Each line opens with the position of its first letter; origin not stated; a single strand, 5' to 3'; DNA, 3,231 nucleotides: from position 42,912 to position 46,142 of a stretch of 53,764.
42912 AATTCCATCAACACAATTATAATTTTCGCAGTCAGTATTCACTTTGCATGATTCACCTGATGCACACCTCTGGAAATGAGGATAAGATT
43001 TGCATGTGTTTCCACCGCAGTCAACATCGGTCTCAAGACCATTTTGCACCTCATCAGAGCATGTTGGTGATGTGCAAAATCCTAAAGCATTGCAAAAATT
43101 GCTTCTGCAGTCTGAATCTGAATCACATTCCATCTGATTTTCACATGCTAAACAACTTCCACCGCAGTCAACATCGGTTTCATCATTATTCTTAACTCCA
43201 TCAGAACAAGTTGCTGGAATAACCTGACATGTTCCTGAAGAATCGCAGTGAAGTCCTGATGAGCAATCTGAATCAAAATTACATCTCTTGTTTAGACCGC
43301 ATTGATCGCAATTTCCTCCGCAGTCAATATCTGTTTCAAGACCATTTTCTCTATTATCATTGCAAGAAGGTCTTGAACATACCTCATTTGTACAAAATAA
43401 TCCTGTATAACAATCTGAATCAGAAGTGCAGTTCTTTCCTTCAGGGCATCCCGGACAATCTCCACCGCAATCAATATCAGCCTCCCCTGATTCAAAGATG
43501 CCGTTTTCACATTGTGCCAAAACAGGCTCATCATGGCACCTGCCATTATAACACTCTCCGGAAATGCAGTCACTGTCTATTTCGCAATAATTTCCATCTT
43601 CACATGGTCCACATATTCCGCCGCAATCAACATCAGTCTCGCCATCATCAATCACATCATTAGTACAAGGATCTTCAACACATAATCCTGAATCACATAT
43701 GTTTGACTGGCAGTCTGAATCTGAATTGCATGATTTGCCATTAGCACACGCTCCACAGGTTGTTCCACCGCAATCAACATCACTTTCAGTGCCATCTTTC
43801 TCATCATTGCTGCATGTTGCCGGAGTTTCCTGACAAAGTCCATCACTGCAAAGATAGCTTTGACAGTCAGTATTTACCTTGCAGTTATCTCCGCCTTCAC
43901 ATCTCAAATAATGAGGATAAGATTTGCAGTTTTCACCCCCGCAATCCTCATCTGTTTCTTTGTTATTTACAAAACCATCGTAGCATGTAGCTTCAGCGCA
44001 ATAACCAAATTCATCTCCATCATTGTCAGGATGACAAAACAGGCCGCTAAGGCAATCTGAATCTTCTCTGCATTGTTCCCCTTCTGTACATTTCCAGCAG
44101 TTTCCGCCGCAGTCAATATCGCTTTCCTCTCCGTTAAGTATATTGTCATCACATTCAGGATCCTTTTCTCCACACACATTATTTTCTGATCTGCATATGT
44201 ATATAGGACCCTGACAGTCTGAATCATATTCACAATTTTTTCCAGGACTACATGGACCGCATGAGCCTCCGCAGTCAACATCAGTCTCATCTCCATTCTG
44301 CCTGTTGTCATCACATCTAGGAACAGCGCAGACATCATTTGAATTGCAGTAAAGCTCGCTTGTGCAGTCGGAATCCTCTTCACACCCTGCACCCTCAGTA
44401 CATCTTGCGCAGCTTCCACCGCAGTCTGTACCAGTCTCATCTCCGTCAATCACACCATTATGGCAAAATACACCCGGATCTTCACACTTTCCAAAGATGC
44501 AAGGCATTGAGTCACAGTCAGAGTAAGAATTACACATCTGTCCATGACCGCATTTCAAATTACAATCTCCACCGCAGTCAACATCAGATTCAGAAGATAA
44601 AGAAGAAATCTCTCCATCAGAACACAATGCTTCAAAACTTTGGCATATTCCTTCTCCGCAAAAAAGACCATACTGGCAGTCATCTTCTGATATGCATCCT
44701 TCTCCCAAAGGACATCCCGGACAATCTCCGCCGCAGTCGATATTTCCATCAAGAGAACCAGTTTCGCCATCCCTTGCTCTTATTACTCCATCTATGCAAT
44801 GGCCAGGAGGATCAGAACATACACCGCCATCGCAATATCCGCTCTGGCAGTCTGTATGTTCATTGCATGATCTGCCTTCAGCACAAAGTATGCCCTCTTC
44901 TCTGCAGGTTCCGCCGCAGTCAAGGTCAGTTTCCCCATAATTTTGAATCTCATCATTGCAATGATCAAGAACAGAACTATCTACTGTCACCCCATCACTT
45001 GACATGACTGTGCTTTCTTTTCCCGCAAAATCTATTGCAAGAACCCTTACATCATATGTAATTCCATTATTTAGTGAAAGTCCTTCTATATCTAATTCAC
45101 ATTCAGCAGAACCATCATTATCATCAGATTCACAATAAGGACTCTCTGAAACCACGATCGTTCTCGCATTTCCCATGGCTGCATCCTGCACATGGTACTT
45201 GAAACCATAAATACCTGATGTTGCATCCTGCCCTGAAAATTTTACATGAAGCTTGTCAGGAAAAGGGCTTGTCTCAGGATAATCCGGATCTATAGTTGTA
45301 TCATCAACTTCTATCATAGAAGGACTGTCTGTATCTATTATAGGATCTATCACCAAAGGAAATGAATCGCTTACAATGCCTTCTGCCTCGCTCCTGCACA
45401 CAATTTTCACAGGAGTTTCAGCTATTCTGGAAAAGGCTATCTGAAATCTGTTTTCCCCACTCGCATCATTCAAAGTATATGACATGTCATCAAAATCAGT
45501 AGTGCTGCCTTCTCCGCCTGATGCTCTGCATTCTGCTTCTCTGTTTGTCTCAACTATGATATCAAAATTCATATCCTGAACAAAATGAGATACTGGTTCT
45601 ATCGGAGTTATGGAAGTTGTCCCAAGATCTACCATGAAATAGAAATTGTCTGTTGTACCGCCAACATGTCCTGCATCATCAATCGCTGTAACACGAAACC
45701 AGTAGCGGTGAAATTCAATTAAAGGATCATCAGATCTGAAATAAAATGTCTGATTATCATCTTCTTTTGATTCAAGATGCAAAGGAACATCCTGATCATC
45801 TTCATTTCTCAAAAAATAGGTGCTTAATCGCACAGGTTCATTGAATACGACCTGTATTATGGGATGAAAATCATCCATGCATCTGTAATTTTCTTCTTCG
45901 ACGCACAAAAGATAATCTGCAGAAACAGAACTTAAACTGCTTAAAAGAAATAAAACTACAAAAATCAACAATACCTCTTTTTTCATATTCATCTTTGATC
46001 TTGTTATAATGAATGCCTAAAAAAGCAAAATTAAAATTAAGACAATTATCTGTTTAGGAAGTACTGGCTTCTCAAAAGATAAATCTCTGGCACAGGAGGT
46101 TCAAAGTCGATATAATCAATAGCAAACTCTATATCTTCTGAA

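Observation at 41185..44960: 24 tandem Cys-rich DCGG modules organised as a 6-module super-repeat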

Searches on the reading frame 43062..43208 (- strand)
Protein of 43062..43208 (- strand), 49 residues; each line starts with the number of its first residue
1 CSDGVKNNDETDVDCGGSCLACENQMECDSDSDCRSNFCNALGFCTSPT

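Call 15: search_protein_families(library=pfam, proteins=[window:43062-43208:-], max_evalue=10)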
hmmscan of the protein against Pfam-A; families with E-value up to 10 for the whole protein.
seq(49 aa): 1 family
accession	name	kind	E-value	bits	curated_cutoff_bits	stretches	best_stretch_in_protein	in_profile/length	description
PF00299.24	Squash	-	1.9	9.1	22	1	26-45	8-28/29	Squash family serine protease inhibitor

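Call 17: search_solved_structures(query=A1, max_evalue=10, show_alignments=3)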
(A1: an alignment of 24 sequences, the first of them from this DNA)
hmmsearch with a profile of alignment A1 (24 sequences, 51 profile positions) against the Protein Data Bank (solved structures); distinct sequences matched with E-value up to 10: 11.
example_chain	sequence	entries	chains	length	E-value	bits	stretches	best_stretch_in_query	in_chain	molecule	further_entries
6any_A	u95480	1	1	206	0.057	16.7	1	24-47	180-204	Bm4233, isoform b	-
1w7z_A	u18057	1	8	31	0.059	16.6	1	27-47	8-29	TRYPSIN INHIBITOR II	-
1h9h_I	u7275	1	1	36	0.061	16.6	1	27-49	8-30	TRYPSIN INHIBITOR II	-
3s2k_C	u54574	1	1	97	0.063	16.5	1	23-42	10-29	Dickkopf-related protein 1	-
5fww_C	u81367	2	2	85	0.086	16.1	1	23-42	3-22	DICKKOPF-RELATED PROTEIN 1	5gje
3s8v_X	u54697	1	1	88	0.11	15.7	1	23-42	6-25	Dickkopf-related protein 1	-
2jtk_A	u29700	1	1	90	0.21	14.8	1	23-41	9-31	Dickkopf-related protein 2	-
6nk9_A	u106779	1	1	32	0.37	14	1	24-47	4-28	Aca Toxin 1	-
4r12_A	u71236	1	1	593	0.95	12.8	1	26-48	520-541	Putative uncharacterized protein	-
9x64_A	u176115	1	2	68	0.96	12.7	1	24-46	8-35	Dickkopf-related protein 4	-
5o57_A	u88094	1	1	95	2.9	11.2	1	24-45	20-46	Dickkopf-related protein 4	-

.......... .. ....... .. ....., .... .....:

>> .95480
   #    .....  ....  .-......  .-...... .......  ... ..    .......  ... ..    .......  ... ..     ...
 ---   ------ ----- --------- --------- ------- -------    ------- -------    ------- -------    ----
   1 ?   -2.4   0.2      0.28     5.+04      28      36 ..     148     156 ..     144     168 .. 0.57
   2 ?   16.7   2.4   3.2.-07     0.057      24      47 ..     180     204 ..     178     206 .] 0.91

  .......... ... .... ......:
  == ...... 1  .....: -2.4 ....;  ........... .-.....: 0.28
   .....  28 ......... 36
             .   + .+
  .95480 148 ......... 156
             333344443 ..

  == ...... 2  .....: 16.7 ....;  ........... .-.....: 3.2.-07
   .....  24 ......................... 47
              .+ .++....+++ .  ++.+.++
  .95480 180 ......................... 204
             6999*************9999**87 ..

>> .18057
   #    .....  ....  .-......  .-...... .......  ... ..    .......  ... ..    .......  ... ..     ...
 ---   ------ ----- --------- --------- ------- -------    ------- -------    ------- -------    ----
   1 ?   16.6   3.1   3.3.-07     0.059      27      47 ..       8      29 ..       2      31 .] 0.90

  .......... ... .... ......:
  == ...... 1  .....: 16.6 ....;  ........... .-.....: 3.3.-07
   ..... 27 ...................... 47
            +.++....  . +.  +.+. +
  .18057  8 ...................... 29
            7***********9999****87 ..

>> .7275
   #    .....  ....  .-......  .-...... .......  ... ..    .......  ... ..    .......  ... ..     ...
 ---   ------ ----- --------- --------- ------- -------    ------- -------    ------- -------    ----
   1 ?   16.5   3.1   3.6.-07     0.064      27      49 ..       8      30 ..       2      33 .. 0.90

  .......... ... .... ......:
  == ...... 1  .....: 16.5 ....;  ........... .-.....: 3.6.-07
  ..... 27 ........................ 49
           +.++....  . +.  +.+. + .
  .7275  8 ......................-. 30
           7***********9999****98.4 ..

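Call 28: search_solved_structures(query=A2, max_evalue=10, show_alignments=2)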
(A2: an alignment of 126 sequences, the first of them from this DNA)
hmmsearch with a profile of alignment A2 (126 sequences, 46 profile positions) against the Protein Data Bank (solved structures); distinct sequences matched with E-value up to 10: 6.
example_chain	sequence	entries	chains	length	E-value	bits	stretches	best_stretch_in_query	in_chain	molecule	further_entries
2l1q_A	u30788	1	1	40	0.042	17.2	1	25-45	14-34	Liver-expressed antimicrobial peptide 2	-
5fzv_A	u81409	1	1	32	0.18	15.1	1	23-45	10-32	Venom peptide U3-SYTX-Sth1a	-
4r12_A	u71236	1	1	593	0.94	12.8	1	26-45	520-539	Putative uncharacterized protein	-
6nk9_A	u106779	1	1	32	1.9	11.9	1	24-45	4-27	Aca Toxin 1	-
2ecv_A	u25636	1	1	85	3.1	11.2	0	12-26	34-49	Tripartite motif-containing protein 5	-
2jmv_A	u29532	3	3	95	4.3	10.7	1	20-41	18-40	Scytovirin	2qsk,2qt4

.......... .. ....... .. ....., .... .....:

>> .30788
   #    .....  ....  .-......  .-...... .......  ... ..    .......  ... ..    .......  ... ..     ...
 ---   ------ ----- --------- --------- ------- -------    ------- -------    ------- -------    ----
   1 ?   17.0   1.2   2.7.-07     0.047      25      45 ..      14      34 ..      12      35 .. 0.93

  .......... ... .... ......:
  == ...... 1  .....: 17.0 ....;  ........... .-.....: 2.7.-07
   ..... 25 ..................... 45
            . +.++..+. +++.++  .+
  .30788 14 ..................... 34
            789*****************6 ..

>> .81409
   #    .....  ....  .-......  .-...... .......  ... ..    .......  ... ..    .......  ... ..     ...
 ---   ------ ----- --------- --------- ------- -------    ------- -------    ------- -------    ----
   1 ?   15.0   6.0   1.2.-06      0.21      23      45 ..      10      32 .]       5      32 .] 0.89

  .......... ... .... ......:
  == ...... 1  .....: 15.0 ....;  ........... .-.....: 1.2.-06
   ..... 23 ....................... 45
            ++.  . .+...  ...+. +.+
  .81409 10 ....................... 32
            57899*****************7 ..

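Call 35: predict_structure(alignment_id=A2)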
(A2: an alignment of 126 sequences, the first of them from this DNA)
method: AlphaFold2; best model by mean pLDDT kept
length: 49 residues; sequences in the alignment: 126
mean_pLDDT: 93.6   pTM: 0.67
mean pLDDT of the five models: 93.6, 92.1, 91.3, 89.6, 88.5
residues with pLDDT >= 90: 45; 70-90: 4; 50-70: 0; < 50: 0
segments of 3 or more residues with pLDDT < 50: none
pLDDT, mean of each block of 10 residues (from residue 1): 92 94 96 95 91
secondary structure, 60 per line:
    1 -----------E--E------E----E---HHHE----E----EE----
elements in order:

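Call 37: fold_search(model_id=the predicted structure, library=pdb)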
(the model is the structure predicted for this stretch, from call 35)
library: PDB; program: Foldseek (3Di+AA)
matches with E <= 10: 11; with E <= 0.001: 0
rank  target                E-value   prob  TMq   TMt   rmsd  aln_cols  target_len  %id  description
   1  5fzv_MODEL_1_A        9.5e-01  0.72  0.51  0.76   0.7        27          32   30  High resolution solution NMR structure of the spider venom peptide U3- scytotoxin-Sth1a (released 2016-06-08)
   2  1hvw_MODEL_1_A        1.4e+00  0.41  0.44  0.77   0.9        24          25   25  HAIRPINLESS MUTANT OF OMEGA-ATRACOTOXIN-HV1A (released 2001-01-17)
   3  6ena_MODEL_1_A        2.7e+00  0.47  0.54  0.82   0.7        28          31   18  Nemertide alpha-1 (released 2018-03-14)
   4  1eth_B                2.7e+00  0.18  0.51  0.31   3.0        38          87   21  TRIACYLGLYCEROL LIPASE/COLIPASE COMPLEX (released 1996-12-07)
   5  1w7z_A                3.6e+00  0.18  0.41  0.62   1.7        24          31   46  Crystal structure of the free (uncomplexed) Ecballium elaterium trypsin inhibitor (EETI-II) (released 2005-11-01)
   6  9nvh_MODEL_1_A        3.6e+00  0.14  0.47  0.61   2.4        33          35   30  NMR structure of conotoxin k-SrXIA (released 2025-05-14)
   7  2l1q_MODEL_1_A        3.6e+00  0.08  0.38  0.46   5.3        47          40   13  Solution structure of human Liver Expressed Antimicrobial Peptide 2 (released 2010-09-22)
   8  1h9i_I                4.9e+00  0.14  0.41  0.63   1.5        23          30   43  COMPLEX OF EETI-II MUTANT WITH PORCINE TRYPSIN (released 2004-07-26)
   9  1axh_MODEL_1_A        4.9e+00  0.12  0.43  0.56   4.5        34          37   20  ATRACOTOXIN-HVI FROM HADRONYCHE VERSUTA (AUSTRALIAN FUNNEL-WEB SPIDER, NMR, 20 STRUCTURES (released 1997-11-12)
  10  1lpa_A                5.7e+00  0.10  0.42  0.25   3.0        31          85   22  INTERFACIAL ACTIVATION OF THE LIPASE-PROCOLIPASE COMPLEX BY MIXED MICELLES REVEALED BY X-RAY CRYSTALLOGRAPHY (released 1994-11-01)
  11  7fbp_B                6.1e+00  0.13  0.42  0.57   1.6        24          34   42  FXIIa-cMCoFx1 complex (released 2021-11-10)

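Call 38: search_protein_representatives(alignment_id=A2)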
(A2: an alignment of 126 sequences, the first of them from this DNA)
Query: 126 sequences, 46 profile positions. Proteins with E-value up to 0.001 (for the whole library): 16653; up to 1e-10: 7427; up to 1e-30: 2249. The best 150 are listed.
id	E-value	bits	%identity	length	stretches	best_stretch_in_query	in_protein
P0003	0.0e+00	1179.1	-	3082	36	1-45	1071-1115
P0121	0.0e+00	988.4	-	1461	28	1-44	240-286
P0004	0.0e+00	987.7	-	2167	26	1-45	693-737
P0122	2.8e-294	965.3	-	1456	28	1-45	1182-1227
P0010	7.8e-269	883.9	-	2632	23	1-45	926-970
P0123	9.0e-250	822.9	-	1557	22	1-45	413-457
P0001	2.3e-246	812.0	-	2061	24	1-42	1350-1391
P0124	1.3e-239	790.3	-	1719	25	1-45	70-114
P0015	4.7e-236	778.9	-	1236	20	1-45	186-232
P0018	3.4e-234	773.0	-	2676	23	1-45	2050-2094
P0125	7.0e-231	762.4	-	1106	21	1-45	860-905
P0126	1.0e-227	752.3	-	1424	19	1-45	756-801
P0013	1.0e-227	752.3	-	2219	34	1-45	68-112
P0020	8.2e-224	739.8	-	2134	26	1-45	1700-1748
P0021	2.7e-223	738.1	-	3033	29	1-45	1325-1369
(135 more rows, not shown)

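Call 43: fold_search(model_id=the predicted structure, library=viral)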
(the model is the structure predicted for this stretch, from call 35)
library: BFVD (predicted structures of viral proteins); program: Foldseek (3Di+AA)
matches with E <= 10: 22; with E <= 0.001: 0
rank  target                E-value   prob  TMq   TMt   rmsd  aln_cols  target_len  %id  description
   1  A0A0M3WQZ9            9.0e-02  0.99  0.53  0.43   1.0        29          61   34  Conotoxin-like protein 1 [Perigonia lusca single nucleopolyhedrovirus]
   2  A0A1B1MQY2            1.1e-01  0.98  0.53  0.37   1.1        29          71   31  Conotoxin-like protein-2 [Lymantria dispar multicapsid nuclear polyhedrosis virus]
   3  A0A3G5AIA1            1.3e-01  0.98  0.54  0.11   0.9        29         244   31  Transmembrane protein [Solivirus sp.]
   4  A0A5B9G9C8            1.6e-01  0.97  0.53  0.31   1.1        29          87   28  Ctl [Mamestra configurata nucleopolyhedrovirus]
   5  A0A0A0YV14            1.6e-01  0.97  0.52  0.35   1.3        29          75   17  CTL-1 [Lymantria dispar multicapsid nuclear polyhedrosis virus]
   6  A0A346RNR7            1.9e-01  0.97  0.52  0.53   1.1        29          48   31  Ctl [Cryptophlebia peltastica nucleopolyhedrovirus]
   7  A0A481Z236            4.3e-01  0.87  0.46  0.13   0.5        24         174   29  Transmembrane protein [Pithovirus LCPAC001]
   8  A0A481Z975            5.0e-01  0.47  0.55  0.07   5.2        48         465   27  Transmembrane protein [Pithovirus LCPAC304]
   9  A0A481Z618            1.6e+00  0.15  0.54  0.05   9.4        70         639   23  Transmembrane protein [Pithovirus LCPAC201]
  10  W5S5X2                1.6e+00  0.13  0.48  0.07   6.7        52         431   27  EGF-like domain protein [Pithovirus sibericum]
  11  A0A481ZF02            2.0e+00  0.47  0.52  0.05   1.3        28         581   25  Transmembrane protein [Pithovirus LCPAC404]
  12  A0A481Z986            3.2e+00  0.10  0.44  0.28   3.9        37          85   27  Transmembrane protein [Pithovirus LCPAC401]
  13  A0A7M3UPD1            3.4e+00  0.05  0.42  0.13   8.9        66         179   12  Uncharacterized protein [Pyramimonas orientalis virus]
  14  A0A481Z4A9            4.0e+00  0.25  0.51  0.20   1.4        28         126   28  Transmembrane protein [Pithovirus LCPAC201]
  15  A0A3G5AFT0            4.0e+00  0.08  0.48  0.09   7.4        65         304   23  Transmembrane protein [Solivirus sp.]
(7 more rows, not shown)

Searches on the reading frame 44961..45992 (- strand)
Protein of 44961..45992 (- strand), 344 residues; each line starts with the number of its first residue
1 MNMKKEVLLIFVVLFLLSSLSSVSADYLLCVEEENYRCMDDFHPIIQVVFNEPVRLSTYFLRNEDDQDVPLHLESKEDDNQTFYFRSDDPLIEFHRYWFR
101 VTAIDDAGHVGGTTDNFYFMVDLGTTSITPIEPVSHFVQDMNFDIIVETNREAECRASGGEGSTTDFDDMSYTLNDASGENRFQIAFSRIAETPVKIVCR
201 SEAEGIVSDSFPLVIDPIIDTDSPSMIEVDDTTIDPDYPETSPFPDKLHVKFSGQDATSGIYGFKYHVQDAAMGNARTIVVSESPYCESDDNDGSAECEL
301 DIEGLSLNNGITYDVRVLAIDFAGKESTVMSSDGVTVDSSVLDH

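Call 15: search_protein_families(library=pfam, proteins=[window:44961-45992:-], max_evalue=10)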
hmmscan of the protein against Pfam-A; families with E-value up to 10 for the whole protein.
window:44961-45992:- (344 aa): 2 families
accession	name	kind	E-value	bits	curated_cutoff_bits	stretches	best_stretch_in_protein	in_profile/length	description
PF13205.12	Big_5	-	0.056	14.6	23.6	1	45-107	24-90/105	Bacterial Ig-like domain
PF25788.1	Ig_Rha78A_N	-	0.13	13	27.4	1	78-119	58-99/105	Rha78A-like, N-terminal immunoglobulin domain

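Call 54: find_homologous_proteins(query=window:44961-45917:-, max_evalue=0.01)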
Query window:44961-45917:-: 895 candidates shared short words with the query, none scored E <= 0.01.
